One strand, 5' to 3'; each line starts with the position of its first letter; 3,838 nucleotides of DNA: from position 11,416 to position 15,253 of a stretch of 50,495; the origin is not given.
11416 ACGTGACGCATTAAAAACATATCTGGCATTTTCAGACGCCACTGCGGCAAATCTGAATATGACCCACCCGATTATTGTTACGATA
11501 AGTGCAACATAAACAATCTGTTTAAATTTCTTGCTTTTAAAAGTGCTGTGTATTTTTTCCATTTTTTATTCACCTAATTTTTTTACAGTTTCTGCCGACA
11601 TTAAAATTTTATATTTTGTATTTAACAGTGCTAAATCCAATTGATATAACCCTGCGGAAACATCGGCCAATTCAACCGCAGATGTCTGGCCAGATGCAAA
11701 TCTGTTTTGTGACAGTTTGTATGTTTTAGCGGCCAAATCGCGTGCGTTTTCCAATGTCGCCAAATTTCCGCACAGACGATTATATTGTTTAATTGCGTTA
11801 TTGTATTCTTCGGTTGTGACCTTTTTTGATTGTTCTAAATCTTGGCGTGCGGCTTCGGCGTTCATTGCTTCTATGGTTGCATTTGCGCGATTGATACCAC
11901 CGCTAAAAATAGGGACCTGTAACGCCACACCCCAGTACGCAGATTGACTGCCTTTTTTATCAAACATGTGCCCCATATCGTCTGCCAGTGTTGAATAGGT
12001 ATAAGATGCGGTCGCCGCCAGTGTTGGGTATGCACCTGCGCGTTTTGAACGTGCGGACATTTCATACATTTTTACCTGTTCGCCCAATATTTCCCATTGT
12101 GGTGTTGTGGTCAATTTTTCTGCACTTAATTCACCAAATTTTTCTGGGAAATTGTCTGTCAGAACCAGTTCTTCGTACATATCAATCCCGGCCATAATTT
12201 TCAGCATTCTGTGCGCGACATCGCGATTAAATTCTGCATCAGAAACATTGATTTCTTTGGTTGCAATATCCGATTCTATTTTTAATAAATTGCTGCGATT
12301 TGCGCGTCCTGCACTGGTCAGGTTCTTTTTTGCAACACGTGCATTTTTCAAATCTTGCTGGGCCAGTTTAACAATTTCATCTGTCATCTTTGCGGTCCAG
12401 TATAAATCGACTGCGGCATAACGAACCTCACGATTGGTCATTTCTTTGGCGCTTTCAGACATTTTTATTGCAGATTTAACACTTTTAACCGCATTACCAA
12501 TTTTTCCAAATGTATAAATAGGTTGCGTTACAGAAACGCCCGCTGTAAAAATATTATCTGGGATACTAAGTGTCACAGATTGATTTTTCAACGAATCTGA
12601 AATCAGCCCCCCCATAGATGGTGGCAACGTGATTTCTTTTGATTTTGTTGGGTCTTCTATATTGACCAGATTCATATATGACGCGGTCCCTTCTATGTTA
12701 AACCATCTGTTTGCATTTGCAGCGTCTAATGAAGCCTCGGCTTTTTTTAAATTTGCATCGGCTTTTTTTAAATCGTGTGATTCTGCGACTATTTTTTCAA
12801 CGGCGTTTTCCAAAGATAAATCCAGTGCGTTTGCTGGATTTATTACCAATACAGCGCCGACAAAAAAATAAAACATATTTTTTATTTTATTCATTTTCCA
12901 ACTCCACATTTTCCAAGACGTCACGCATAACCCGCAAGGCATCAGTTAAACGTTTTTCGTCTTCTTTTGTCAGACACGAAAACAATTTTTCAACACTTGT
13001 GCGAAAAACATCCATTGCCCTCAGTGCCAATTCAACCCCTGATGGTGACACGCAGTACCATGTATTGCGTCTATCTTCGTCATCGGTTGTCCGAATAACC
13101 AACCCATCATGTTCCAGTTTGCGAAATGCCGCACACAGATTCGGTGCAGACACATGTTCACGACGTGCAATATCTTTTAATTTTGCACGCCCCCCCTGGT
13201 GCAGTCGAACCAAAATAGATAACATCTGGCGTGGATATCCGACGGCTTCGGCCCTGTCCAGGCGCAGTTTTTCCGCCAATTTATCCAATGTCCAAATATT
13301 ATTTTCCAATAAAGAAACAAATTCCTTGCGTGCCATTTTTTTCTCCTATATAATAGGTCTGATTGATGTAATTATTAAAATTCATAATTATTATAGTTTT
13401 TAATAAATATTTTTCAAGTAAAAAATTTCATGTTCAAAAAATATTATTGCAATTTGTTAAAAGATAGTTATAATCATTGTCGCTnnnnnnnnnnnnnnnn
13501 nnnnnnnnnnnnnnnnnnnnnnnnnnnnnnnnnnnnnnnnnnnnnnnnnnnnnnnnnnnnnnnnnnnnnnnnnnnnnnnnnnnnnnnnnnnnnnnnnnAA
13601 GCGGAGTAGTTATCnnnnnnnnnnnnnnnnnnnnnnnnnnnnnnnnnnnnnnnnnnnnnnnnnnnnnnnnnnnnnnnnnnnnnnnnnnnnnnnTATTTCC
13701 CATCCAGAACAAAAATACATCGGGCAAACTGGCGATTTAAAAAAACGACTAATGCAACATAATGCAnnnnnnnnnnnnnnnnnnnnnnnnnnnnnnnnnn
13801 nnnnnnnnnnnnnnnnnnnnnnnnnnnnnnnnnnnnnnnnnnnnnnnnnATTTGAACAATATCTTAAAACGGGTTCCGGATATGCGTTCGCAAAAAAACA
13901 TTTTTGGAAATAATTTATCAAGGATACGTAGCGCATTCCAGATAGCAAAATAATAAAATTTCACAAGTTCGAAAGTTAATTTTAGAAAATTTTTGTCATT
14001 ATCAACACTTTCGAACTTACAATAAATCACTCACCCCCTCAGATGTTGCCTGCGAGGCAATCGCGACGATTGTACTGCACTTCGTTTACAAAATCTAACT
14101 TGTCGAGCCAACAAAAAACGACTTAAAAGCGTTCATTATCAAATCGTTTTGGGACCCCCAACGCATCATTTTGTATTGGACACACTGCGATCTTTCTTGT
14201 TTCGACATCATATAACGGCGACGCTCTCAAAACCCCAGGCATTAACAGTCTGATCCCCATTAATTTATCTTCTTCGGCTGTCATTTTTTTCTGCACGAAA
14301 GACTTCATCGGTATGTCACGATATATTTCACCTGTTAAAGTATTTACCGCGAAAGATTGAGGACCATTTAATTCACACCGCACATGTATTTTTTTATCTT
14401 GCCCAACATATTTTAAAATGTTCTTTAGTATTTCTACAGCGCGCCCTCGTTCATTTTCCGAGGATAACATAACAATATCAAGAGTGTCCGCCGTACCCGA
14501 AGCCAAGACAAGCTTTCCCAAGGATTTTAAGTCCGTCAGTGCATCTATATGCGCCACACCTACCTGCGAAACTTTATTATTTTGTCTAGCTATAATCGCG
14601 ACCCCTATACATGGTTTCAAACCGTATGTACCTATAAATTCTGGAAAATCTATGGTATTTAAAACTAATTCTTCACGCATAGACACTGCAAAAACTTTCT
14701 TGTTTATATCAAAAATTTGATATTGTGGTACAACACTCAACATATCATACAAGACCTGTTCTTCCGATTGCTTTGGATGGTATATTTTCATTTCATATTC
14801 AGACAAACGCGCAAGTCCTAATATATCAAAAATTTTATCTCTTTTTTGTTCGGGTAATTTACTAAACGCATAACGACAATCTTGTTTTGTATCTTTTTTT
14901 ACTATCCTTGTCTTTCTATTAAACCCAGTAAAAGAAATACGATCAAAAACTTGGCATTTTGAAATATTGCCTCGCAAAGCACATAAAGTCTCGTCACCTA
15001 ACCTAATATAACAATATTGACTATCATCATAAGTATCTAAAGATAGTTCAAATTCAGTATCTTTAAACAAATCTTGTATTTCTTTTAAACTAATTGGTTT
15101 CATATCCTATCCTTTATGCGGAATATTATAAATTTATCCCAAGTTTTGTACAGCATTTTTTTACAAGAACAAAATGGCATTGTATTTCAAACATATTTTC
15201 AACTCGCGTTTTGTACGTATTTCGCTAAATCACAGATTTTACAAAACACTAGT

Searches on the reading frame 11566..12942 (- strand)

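Call 7: search_protein_families(library=pfam, proteins=[window:11566-12942:-], max_evalue=0.001)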
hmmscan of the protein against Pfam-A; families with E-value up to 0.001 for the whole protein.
window:11566-12942:- (458 aa): 1 family
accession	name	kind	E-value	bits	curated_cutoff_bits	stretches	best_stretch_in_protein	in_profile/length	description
PF02321.23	OEP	-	2.5e-41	142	22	2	285-449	17-178/187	Outer membrane efflux protein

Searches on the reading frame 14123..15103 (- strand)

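Call 7: search_protein_families(library=pfam, proteins=[window:14123-15103:-], max_evalue=0.001)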
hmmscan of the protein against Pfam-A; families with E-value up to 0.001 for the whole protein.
window:14123-15103:- (326 aa): 0 families

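Call 31: search_protein_families(library=pfam, proteins=[window:14123-15103:-], max_evalue=5)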
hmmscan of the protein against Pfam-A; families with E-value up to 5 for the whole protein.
window:14123-15103:- (326 aa): 1 family
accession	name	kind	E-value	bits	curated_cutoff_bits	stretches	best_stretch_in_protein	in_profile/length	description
PF23111.1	N1_PEX6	-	0.02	15.5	28.1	1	106-154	18-65/82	PEX6 N1 domain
